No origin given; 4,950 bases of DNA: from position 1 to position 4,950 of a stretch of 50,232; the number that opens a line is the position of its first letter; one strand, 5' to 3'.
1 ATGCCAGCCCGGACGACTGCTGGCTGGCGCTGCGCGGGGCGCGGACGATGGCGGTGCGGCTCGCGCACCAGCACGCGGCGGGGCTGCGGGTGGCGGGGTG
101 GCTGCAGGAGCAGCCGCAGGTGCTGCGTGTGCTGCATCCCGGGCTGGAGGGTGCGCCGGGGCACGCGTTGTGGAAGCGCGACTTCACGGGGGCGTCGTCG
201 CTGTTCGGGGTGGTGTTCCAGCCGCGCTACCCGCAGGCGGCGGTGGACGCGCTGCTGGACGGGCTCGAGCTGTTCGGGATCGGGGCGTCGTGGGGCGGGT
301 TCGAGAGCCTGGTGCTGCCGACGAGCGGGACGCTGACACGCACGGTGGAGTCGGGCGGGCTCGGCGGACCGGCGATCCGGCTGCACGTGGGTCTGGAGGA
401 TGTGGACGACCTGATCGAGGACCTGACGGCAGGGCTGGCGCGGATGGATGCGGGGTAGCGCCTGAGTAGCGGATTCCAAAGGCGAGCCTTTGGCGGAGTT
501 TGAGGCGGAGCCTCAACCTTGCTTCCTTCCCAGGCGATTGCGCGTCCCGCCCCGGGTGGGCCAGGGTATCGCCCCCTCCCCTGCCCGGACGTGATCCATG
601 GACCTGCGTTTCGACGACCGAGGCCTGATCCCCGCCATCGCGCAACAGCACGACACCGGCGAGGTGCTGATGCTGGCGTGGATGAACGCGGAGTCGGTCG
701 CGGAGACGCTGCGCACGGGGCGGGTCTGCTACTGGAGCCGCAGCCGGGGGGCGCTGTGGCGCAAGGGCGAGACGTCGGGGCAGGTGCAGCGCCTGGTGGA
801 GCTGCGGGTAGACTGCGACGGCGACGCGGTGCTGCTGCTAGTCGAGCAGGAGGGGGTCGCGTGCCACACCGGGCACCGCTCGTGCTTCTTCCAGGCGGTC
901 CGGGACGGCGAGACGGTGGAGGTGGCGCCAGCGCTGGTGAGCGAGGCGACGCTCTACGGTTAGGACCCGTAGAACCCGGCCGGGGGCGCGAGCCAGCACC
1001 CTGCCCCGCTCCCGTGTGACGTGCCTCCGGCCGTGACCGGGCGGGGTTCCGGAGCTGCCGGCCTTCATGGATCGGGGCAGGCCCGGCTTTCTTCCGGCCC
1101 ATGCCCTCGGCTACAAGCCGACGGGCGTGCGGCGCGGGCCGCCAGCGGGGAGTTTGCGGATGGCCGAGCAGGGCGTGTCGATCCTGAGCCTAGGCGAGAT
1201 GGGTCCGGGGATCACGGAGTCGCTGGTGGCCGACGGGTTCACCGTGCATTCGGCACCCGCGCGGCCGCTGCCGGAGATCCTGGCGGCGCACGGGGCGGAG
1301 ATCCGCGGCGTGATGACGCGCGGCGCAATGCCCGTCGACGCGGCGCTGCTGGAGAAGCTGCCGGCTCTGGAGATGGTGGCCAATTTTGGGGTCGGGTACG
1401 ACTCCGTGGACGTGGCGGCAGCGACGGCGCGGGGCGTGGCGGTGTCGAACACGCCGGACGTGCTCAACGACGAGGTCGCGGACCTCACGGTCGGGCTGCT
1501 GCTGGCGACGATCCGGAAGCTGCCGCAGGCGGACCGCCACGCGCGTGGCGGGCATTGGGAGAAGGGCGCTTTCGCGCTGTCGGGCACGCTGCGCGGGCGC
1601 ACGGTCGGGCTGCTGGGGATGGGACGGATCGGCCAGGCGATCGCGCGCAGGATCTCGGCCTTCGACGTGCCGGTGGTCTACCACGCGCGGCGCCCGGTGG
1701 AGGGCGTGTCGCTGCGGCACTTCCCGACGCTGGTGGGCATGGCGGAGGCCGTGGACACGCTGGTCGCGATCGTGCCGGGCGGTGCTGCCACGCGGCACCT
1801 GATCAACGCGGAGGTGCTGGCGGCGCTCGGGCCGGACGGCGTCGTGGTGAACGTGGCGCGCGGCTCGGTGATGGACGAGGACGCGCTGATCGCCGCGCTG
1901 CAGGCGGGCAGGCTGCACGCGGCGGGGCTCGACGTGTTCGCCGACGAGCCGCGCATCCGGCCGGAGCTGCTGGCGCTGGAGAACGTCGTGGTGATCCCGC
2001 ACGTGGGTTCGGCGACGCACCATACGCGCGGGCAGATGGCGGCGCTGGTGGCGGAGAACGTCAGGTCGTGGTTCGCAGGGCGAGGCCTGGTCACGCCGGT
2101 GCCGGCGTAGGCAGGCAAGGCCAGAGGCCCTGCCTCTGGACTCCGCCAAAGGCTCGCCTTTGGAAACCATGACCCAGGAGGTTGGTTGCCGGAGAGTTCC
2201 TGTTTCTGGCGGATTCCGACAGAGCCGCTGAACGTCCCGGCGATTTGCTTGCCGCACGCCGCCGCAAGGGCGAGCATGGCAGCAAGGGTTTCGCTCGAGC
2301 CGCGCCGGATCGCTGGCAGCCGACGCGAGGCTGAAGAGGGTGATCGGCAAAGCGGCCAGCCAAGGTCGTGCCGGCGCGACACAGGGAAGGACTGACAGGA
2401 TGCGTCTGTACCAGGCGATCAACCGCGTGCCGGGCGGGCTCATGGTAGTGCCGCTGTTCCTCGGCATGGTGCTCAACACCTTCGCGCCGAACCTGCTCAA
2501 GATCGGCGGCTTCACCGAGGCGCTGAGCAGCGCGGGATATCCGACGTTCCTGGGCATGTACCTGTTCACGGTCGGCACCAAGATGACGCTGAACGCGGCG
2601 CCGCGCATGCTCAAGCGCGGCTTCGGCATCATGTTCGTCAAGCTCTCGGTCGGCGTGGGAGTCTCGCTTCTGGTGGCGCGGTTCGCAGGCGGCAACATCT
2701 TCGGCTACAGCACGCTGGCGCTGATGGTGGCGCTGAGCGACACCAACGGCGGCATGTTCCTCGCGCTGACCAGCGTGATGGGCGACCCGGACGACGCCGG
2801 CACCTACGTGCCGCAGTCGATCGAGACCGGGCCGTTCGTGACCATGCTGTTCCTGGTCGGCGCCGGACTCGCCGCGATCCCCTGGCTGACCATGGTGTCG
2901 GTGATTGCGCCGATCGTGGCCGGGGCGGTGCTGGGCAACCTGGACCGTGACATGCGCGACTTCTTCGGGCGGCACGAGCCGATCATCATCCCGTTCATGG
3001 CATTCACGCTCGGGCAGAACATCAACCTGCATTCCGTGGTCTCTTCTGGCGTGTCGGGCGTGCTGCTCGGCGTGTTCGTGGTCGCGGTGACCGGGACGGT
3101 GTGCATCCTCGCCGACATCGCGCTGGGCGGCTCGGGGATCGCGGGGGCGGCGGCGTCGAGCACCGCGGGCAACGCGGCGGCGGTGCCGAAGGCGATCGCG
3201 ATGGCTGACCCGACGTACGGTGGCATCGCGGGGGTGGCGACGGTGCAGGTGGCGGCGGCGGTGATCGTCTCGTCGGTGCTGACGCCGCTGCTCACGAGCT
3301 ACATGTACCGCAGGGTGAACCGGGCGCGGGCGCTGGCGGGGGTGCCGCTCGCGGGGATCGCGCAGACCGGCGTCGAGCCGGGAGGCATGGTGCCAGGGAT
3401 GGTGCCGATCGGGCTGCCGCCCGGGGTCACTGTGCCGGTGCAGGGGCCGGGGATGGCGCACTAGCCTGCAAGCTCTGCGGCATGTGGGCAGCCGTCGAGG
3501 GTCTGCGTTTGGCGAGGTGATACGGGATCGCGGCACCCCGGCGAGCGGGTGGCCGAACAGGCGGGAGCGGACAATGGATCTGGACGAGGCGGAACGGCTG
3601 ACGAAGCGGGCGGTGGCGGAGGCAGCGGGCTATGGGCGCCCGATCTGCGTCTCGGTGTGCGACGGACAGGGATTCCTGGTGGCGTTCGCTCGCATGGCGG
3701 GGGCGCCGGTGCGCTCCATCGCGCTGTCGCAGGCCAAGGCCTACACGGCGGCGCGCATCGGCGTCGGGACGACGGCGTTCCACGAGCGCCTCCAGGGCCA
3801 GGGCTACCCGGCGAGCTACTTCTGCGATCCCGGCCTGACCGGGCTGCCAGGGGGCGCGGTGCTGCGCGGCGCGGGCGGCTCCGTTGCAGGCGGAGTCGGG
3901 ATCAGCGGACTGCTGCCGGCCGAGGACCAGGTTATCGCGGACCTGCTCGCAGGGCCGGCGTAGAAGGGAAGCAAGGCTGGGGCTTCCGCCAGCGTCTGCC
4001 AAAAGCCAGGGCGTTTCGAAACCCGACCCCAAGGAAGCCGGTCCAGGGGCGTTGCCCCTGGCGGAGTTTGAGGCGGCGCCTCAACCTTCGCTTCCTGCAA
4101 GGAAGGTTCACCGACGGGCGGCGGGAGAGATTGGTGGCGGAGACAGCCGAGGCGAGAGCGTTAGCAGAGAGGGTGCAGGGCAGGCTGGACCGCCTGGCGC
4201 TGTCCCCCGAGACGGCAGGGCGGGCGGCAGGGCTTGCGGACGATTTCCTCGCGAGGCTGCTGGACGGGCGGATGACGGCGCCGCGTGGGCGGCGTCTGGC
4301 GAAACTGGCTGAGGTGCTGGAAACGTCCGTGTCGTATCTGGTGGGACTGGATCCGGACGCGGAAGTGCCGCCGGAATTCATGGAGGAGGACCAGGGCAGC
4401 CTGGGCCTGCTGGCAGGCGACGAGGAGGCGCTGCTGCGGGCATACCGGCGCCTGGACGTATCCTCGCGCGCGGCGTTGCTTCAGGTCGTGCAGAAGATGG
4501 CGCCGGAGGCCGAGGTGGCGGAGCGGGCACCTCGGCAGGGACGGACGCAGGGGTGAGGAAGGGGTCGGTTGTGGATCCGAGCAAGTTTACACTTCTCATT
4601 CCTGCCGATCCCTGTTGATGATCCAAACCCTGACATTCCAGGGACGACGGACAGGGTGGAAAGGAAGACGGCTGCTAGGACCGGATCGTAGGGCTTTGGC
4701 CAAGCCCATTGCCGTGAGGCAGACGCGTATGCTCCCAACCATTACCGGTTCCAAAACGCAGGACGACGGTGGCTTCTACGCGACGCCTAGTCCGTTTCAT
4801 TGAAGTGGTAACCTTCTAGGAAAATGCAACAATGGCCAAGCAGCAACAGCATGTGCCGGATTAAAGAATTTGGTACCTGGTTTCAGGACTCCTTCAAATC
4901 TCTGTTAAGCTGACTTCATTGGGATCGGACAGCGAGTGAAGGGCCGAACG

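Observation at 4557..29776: Mosaic glycan-assembly island built around a secreted beta-roll repeat protein: candidate surface-layer/adhesin plus dedicated glycan system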

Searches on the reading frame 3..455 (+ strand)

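Call 19: search_protein_families(library=pfam, proteins=[window:3-455:+], max_evalue=0.001)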
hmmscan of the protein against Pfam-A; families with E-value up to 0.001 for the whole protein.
window:3-455:+ (151 aa): 1 family
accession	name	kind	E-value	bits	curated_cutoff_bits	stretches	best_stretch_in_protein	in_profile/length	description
PF01053.26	Cys_Met_Meta_PP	-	9.8e-34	117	27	1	2-145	234-380/381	Cys/Met metabolism PLP-dependent enzyme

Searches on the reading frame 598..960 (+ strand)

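Call 19: search_protein_families(library=pfam, proteins=[window:598-960:+], max_evalue=0.001)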
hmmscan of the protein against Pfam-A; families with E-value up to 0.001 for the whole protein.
window:598-960:+ (121 aa): 1 family
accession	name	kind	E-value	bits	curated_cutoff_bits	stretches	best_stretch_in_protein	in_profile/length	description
PF01502.23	PRA-CH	-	4.3e-36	123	27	1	25-98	1-74/74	Phosphoribosyl-AMP cyclohydrolase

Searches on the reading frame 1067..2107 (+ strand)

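Call 19: search_protein_families(library=pfam, proteins=[window:1067-2107:+], max_evalue=0.001)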
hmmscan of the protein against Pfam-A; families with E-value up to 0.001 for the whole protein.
window:1067-2107:+ (347 aa): 3 families
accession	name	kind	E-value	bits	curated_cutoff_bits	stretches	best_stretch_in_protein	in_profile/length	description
PF02826.25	2-Hacid_dh_C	-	1.7e-48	164.8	25.1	1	142-314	1-178/178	D-isomer specific 2-hydroxyacid dehydrogenase, NAD binding domain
PF00389.36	2-Hacid_dh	-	5.2e-27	94.6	24.6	1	66-344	27-132/134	D-isomer specific 2-hydroxyacid dehydrogenase, catalytic domain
PF03446.21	NAD_binding_2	-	7.2e-06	26.5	21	1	179-286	1-115/161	NAD binding domain of 6-phosphogluconate dehydrogenase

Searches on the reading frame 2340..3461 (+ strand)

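Call 19: search_protein_families(library=pfam, proteins=[window:2340-3461:+], max_evalue=0.001)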
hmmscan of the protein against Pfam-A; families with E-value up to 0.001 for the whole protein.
window:2340-3461:+ (374 aa): 1 family
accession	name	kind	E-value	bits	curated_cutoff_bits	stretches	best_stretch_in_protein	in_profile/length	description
PF03812.18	KdgT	-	1.8e-98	330.2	25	1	25-325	3-305/305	2-keto-3-deoxygluconate permease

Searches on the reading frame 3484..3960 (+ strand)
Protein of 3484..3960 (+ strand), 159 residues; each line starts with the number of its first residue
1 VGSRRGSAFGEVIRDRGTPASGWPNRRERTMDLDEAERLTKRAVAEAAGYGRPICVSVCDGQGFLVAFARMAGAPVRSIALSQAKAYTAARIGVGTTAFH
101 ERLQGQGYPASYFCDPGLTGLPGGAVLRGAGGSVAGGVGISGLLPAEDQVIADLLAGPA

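Call 5: search_protein_families(library=pfam, proteins=[window:3484-3960:+], max_evalue=0.01)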
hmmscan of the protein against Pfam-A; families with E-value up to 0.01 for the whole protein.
window:3484-3960:+ (159 aa): 1 family
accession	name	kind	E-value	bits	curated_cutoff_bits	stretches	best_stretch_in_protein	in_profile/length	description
PF03928.20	HbpS-like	-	1.5e-26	93.4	25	1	32-152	2-123/128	Haem degrading protein HbpS-like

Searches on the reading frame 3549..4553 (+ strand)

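Call 5: search_protein_families(library=pfam, proteins=[window:3549-4553:+], max_evalue=0.01)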
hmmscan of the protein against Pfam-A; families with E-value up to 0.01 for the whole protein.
window:3549-4553:+ (335 aa): 0 families

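Call 21: search_protein_families(library=ncbifam, proteins=[window:3549-4553:+], max_evalue=0.01)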
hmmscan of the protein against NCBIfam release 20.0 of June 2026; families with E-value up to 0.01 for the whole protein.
window:3549-4553:+ (335 aa): 2 families
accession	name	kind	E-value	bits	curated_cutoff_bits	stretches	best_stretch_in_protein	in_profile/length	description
NF007257.0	PRK09706.1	subfamily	2.5e-07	30.6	101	1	202-313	3-110/135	transcriptional repressor DicA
NF048000.1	ECH1013_TF_S24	equivalog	0.00042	20.3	300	1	207-268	5-66/204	ECH_1013 family putative transcriptional regulator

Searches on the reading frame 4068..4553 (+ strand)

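Call 73: search_protein_families(library=pfam, proteins=[window:4068-4553:+], max_evalue=5)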
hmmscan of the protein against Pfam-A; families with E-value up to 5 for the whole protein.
window:4068-4553:+ (162 aa): 3 families
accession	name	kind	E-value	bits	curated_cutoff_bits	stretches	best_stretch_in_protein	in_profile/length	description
PF13443.12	HTH_26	-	0.0038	17.9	22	1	52-97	18-63/63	Cro/C1-type HTH DNA-binding domain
PF01381.28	HTH_3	-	0.021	15.3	23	1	43-91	8-55/55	Helix-turn-helix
PF13560.12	HTH_31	-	0.036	14.8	27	1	36-87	13-57/64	Helix-turn-helix domain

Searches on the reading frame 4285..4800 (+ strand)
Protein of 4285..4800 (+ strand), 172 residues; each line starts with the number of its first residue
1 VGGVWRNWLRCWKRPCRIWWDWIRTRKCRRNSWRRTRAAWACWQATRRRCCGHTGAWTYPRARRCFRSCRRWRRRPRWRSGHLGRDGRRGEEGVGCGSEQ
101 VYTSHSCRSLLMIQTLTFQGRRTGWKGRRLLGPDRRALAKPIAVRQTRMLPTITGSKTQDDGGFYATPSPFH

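Call 19: search_protein_families(library=pfam, proteins=[window:4285-4800:+], max_evalue=0.001)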
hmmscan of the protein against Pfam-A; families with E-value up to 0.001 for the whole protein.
window:4285-4800:+ (172 aa): 0 families
